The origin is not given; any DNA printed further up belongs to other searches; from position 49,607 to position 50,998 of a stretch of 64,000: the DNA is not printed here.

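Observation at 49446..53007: Compact operon: ACP, GcvT-family (folate-dependent aminomethyltransferase-like) enzyme, hotdog thioesterase, FabG-like reductase, FabD-like acyltransferase.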

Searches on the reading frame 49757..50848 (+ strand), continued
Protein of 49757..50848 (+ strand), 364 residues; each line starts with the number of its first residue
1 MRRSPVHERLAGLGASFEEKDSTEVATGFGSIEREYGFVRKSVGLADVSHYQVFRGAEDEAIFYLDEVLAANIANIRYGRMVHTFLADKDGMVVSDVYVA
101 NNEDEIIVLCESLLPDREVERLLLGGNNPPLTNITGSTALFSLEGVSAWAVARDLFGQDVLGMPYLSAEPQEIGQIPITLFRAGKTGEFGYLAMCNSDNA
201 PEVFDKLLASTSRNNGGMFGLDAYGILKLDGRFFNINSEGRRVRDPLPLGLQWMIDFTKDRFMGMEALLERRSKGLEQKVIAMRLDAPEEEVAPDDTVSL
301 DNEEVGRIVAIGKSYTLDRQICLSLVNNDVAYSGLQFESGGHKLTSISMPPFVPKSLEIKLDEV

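Call 41: search_protein_representatives(protein=window:49757-50848:+)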
Query: 364 residues. Proteins with E-value up to 0.001 (for the whole library): 3748; up to 1e-10: 1019; up to 1e-30: 41. The best 150 are listed.
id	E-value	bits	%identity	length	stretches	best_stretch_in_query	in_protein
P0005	8.3e-107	373.5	51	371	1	2-364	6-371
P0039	2.4e-96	339.1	45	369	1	1-364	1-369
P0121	2.9e-84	299.3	44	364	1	10-364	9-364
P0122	8.4e-82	291.2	43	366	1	1-364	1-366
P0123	3.0e-63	230.2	37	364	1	10-362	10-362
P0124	1.9e-62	227.5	39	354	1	10-363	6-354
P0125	2.2e-58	214.2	35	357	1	8-357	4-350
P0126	3.0e-56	207.2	33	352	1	5-361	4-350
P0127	1.3e-55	205.1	44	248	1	129-364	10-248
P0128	2.2e-51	191.2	46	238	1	130-356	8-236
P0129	1.5e-50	188.5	41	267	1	39-285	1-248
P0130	6.0e-49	183.2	48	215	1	1-209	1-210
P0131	3.2e-48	180.8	35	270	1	1-268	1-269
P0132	9.1e-48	179.3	32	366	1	23-360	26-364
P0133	9.1e-45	169.4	32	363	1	4-360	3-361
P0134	2.2e-44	168.2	24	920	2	32-328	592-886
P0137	3.8e-43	164.1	32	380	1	14-360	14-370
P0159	8.9e-31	123.4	32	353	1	33-353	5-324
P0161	3.3e-30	121.5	32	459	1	38-352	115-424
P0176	3.7e-27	111.5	25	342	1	34-358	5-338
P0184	2.0e-26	109.1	29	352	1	39-348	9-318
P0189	1.4e-25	106.3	27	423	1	17-359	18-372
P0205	1.0e-24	103.5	24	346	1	32-359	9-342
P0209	3.2e-24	101.9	27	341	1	32-346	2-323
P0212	3.7e-24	101.7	27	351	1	35-356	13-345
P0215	5.8e-24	101.0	33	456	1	73-359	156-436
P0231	4.0e-23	98.3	25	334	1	36-339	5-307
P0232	4.3e-23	98.1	24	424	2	13-307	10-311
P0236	8.4e-23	97.2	26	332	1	58-362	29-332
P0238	1.5e-22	96.3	27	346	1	66-359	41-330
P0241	1.9e-22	96.0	25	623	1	3-353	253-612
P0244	2.8e-22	95.5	27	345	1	33-354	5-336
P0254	8.0e-22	94.0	26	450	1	28-361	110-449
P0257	9.7e-22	93.7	27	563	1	4-340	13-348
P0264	1.7e-21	92.9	26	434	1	31-356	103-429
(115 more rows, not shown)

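Call 42: find_encoding_contigs(protein=P0123, flank=8000, max_places=2)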
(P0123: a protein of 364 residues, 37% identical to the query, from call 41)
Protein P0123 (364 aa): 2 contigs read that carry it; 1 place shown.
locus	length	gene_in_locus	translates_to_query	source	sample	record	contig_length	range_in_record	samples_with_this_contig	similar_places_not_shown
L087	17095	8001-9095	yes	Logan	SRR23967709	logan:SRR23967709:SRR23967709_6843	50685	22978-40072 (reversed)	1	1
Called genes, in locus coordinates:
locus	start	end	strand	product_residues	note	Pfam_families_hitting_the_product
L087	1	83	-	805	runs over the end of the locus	PF00109:ketoacyl-synt, PF08545:ACP_syn_III (weak), PF02801:Ketoacyl-synt_C, PF00109:ketoacyl-synt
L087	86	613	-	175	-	-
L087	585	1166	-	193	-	PF03548:LolA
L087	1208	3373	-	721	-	PF00109:ketoacyl-synt, PF02801:Ketoacyl-synt_C, PF00109:ketoacyl-synt, PF13723:Ketoacyl-synt_2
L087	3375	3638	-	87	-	PF00550:PP-binding (weak)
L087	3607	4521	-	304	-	PF03279:Lip_A_acyltrans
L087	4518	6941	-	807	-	PF03176:MMPL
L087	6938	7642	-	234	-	PF00535:Glycos_transf_2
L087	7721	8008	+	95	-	PF00550:PP-binding (weak)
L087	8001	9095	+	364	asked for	PF01571:GCV_T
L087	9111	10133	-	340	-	PF02525:Flavodoxin_2, PF03358:FMN_red, PF14864:Alkyl_sulf_C (weak), PF02036:SCP2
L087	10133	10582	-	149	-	PF22817:ApeP-like, PF07977:FabA, PF22818:ApeI-like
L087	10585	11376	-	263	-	PF01553:Acyltransferase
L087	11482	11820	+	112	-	-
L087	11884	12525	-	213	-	PF09335:VTT_dom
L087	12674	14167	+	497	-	PF00890:FAD_binding_2 (weak), PF01134:GIDA (weak), PF01266:DAO (faint), PF01494:FAD_binding_3, PF07992:Pyr_redox_2 (weak), PF12831:FAD_oxidored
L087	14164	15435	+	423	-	PF07690:MFS_1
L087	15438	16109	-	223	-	PF19368:WHD_AraR, PF21906:WHD_NrtR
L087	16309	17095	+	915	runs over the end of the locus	PF00133:tRNA-synt_1, PF09334:tRNA-synt_1g, PF13603:tRNA-synt_1_2, PF00133:tRNA-synt_1 (weak), PF08264:Anticodon_1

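Call 43: fold_search(model_id=the predicted structure, library=pdb)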
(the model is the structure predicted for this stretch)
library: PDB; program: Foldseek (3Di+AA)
matches with E <= 10: 926; with E <= 0.001: 57
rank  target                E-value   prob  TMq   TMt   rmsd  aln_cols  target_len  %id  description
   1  1wos                  7.8e-36  1.00  0.89  0.89   2.5       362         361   25  Crystal Structure of T-protein of the Glycine Cleavage System (released 2004-09-07)
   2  1woo                  1.2e-35  1.00  0.88  0.89   2.5       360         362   26  Crystal structure of T-protein of the Glycine Cleavage System (released 2004-09-07)
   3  1yx2_B                5.2e-32  1.00  0.87  0.87   2.9       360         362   20  Crystal Structure of the Probable Aminomethyltransferase from Bacillus subtilis (released 2005-04-05)
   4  1yx2_A                5.5e-32  1.00  0.85  0.87   2.9       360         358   21  Crystal Structure of the Probable Aminomethyltransferase from Bacillus subtilis (released 2005-04-05)
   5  1v5v_A                8.9e-32  1.00  0.87  0.80   3.1       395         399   22  Crystal Structure of a Component of Glycine Cleavage System: T-protein from Pyrococcus horikoshii OT3 at 1.5 A Resolut (released 2004-10-26)
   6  5l46_B                9.5e-32  1.00  0.85  0.40   2.9       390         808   20  Crystal structure of human dimethylglycine-dehydrogenase (released 2016-08-17)
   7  4pab_A                1.6e-31  1.00  0.86  0.40   3.4       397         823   20  Crystal structure of the precursor form of rat DMGDH complexed with tetrahydrofolate (released 2014-06-18)
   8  4pab_B                2.0e-31  1.00  0.86  0.40   3.3       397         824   20  Crystal structure of the precursor form of rat DMGDH complexed with tetrahydrofolate (released 2014-06-18)
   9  5l46_A                2.0e-31  1.00  0.85  0.40   3.0       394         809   20  Crystal structure of human dimethylglycine-dehydrogenase (released 2016-08-17)
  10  4p9s_A                6.3e-31  1.00  0.86  0.40   3.5       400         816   20  Crystal structure of the mature form of rat DMGDH (released 2014-06-18)
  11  3gsi                  5.8e-29  1.00  0.84  0.39   3.5       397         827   22  Crystal structure of D552A dimethylglycine oxidase mutant of Arthrobacter globiformis in complex with tetrahydrofolate (released 2009-04-14)
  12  1pj6                  9.9e-29  1.00  0.85  0.40   3.5       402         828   22  Crystal structure of dimethylglycine oxidase of Arthrobacter globiformis in complex with folic acid (released 2003-10-07)
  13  1pj5                  1.3e-28  1.00  0.84  0.39   3.5       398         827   22  Crystal structure of dimethylglycine oxidase of Arthrobacter globiformis in complex with acetate (released 2003-10-07)
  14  3gir                  1.0e-27  1.00  0.85  0.85   2.8       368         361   19  Crystal structure of glycine cleavage system aminomethyltransferase T from Bartonella henselae (released 2009-03-17)
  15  3a8k_C                5.0e-27  1.00  0.83  0.84   3.2       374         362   20  Crystal Structure of ETD97N-EHred complex (released 2010-04-07)
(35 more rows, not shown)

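Call 45: find_encoding_contigs(protein=P0132, flank=7000, max_places=2)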
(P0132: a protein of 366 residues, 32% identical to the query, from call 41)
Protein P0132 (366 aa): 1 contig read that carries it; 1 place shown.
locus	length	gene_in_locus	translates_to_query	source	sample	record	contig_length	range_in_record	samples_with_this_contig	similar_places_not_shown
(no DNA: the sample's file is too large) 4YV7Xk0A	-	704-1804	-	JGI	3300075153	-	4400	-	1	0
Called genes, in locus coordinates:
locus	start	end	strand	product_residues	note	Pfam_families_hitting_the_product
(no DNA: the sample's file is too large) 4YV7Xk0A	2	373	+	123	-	?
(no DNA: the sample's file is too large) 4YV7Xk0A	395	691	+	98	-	PF00550:PP-binding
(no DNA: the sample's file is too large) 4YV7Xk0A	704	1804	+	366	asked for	PF01571:GCV_T, PF08669:GCV_T_C (weak)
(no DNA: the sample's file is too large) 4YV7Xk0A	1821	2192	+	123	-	PF00106:adh_short, PF08659:KR, PF13561:adh_short_C2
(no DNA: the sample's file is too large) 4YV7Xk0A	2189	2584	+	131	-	PF00106:adh_short, PF13561:adh_short_C2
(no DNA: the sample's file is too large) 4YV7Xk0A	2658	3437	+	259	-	PF17131:TP_0789-like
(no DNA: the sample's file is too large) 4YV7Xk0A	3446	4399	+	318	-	?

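Call 46: find_encoding_contigs(protein=P0137, flank=7000, max_places=2)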
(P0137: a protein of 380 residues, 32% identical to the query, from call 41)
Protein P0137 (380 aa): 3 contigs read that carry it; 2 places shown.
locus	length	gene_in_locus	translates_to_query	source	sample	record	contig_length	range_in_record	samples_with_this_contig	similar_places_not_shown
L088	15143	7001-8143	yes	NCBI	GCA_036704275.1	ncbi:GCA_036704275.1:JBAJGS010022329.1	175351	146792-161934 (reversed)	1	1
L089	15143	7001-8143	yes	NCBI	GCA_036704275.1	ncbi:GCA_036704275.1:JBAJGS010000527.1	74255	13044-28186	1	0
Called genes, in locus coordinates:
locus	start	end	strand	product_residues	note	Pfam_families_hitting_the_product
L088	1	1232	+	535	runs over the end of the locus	PF21687:T2SSK_1st, PF12836:HHH_3 (faint)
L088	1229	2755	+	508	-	-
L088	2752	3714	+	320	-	-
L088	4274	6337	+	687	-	PF03150:CCP_MauG (weak)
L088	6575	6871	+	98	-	PF00550:PP-binding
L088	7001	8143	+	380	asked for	PF01571:GCV_T, PF08669:GCV_T_C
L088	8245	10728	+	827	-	PF00109:ketoacyl-synt, PF02801:Ketoacyl-synt_C, PF00109:ketoacyl-synt, PF02801:Ketoacyl-synt_C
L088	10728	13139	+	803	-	PF00109:ketoacyl-synt, PF00108:Thiolase_N (faint), PF02801:Ketoacyl-synt_C, PF00109:ketoacyl-synt, PF02801:Ketoacyl-synt_C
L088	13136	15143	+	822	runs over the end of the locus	PF00109:ketoacyl-synt, PF02801:Ketoacyl-synt_C, PF00109:ketoacyl-synt, PF02801:Ketoacyl-synt_C (weak)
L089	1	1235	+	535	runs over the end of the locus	PF21687:T2SSK_1st, PF12836:HHH_3 (faint)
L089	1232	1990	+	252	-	-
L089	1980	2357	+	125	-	-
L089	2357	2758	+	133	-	-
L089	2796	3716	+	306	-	-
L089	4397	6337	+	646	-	PF03150:CCP_MauG (weak)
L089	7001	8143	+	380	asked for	PF01571:GCV_T, PF08669:GCV_T_C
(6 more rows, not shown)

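Call 52: search_protein_families(library=pfam, proteins=[P0161, P0215, P0254, P0264, P0241, P0257, P0134, P0232, P0189], max_evalue=0.01)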
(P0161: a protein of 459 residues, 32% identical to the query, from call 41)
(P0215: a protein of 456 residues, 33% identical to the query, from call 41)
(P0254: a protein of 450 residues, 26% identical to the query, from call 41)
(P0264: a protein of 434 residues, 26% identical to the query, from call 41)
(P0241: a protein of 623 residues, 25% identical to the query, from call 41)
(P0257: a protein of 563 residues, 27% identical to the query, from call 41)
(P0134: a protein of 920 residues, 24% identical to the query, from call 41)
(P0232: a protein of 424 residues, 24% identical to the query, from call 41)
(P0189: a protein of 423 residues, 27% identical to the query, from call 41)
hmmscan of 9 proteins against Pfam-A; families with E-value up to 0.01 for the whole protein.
P0161 (459 aa): 3 families
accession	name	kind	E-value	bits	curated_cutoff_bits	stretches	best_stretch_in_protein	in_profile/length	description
PF01571.26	GCV_T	-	2e-26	93.3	25.6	1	115-326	35-254/255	Aminomethyltransferase folate-binding domain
PF00550.31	PP-binding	-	3.3e-10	40.5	20.8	1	26-97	2-67/67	Phosphopantetheine attachment site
PF08669.17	GCV_T_C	-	6.6e-07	29.6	25.9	1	351-419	1-73/80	Glycine cleavage T-protein C-terminal barrel domain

P0215 (456 aa): 3 families
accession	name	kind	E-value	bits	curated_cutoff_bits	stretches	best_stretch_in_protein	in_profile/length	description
PF01571.26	GCV_T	-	1.1e-23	84.3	25.6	1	113-334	31-254/255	Aminomethyltransferase folate-binding domain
PF00550.31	PP-binding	-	1.9e-11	44.5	20.8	1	20-91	2-67/67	Phosphopantetheine attachment site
PF08669.17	GCV_T_C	-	0.00012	22.4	25.9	1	359-417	3-63/80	Glycine cleavage T-protein C-terminal barrel domain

P0254 (450 aa): 3 families
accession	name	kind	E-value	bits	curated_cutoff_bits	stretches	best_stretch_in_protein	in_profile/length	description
PF01571.26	GCV_T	-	2.7e-17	63.3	25.6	1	147-294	62-217/255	Aminomethyltransferase folate-binding domain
PF00550.31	PP-binding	-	1e-08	35.7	20.8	1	22-90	3-67/67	Phosphopantetheine attachment site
PF08669.17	GCV_T_C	-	0.0025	18.1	25.9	1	378-438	17-77/80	Glycine cleavage T-protein C-terminal barrel domain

P0264 (434 aa): 3 families
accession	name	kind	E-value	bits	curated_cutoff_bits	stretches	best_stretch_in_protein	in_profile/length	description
PF01571.26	GCV_T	-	1.4e-18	67.5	25.6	1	106-324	31-255/255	Aminomethyltransferase folate-binding domain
PF08669.17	GCV_T_C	-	6.8e-11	42.4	25.9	1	348-411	1-64/80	Glycine cleavage T-protein C-terminal barrel domain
PF00550.31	PP-binding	-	1.8e-09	38.1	20.8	1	12-81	2-67/67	Phosphopantetheine attachment site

P0241 (623 aa): 3 families
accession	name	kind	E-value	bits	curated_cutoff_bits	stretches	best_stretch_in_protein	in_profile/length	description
PF01571.26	GCV_T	-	3e-80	269.6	25.6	1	257-510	2-255/255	Aminomethyltransferase folate-binding domain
PF08669.17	GCV_T_C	-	6.5e-21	74.5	25.9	1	534-613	1-80/80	Glycine cleavage T-protein C-terminal barrel domain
PF24827.1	AstE_AspA_cat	-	2e-11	44.2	25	1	2-144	35-175/192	Succinylglutamate desuccinylase/Aspartoacylase catalytic domain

P0257 (563 aa): 2 families
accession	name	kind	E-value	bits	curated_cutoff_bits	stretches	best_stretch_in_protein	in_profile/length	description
PF01571.26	GCV_T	-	9.3e-67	225.4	25.6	1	21-263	7-255/255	Aminomethyltransferase folate-binding domain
PF08669.17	GCV_T_C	-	1.8e-11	44.2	25.9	1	289-363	3-80/80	Glycine cleavage T-protein C-terminal barrel domain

P0134 (920 aa): 4 families
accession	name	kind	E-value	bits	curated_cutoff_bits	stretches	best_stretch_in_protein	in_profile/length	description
PF01571.26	GCV_T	-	1.1e-101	339.8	25.6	2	241-462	28-254/255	Aminomethyltransferase folate-binding domain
PF08669.17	GCV_T_C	-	1.7e-28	98.8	25.9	2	486-561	1-80/80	Glycine cleavage T-protein C-terminal barrel domain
PF02470.25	MlaD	-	0.002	18.8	25.1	0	497-521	12-36/81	MlaD protein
PF02375.23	JmjN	-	0.0024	18.1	26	0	417-429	20-32/34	jmjN domain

P0232 (424 aa): 2 families
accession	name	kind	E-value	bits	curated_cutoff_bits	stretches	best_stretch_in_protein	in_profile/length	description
PF01571.26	GCV_T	-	3.1e-34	118.8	25.6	1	12-257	10-255/255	Aminomethyltransferase folate-binding domain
PF08669.17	GCV_T_C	-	0.00039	20.7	25.9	1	358-407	24-72/80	Glycine cleavage T-protein C-terminal barrel domain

P0189 (423 aa): 2 families
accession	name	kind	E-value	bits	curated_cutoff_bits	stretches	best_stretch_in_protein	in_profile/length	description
PF01571.26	GCV_T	-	4.1e-31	108.6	25.6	1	24-249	18-244/255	Aminomethyltransferase folate-binding domain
PF08669.17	GCV_T_C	-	1.6e-09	38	25.9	1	284-364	1-78/80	Glycine cleavage T-protein C-terminal barrel domain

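Call 54: find_encoding_contigs(protein=P0161, flank=8000, max_places=2)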
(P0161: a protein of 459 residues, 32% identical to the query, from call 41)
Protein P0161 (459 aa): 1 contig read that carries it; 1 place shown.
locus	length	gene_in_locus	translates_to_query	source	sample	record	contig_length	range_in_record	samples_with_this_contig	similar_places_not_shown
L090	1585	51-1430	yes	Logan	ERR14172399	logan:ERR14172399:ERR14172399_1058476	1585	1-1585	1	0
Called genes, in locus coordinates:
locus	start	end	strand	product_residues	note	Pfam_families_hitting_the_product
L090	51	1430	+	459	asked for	PF00550:PP-binding, PF01571:GCV_T, PF08669:GCV_T_C (weak)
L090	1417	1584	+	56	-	?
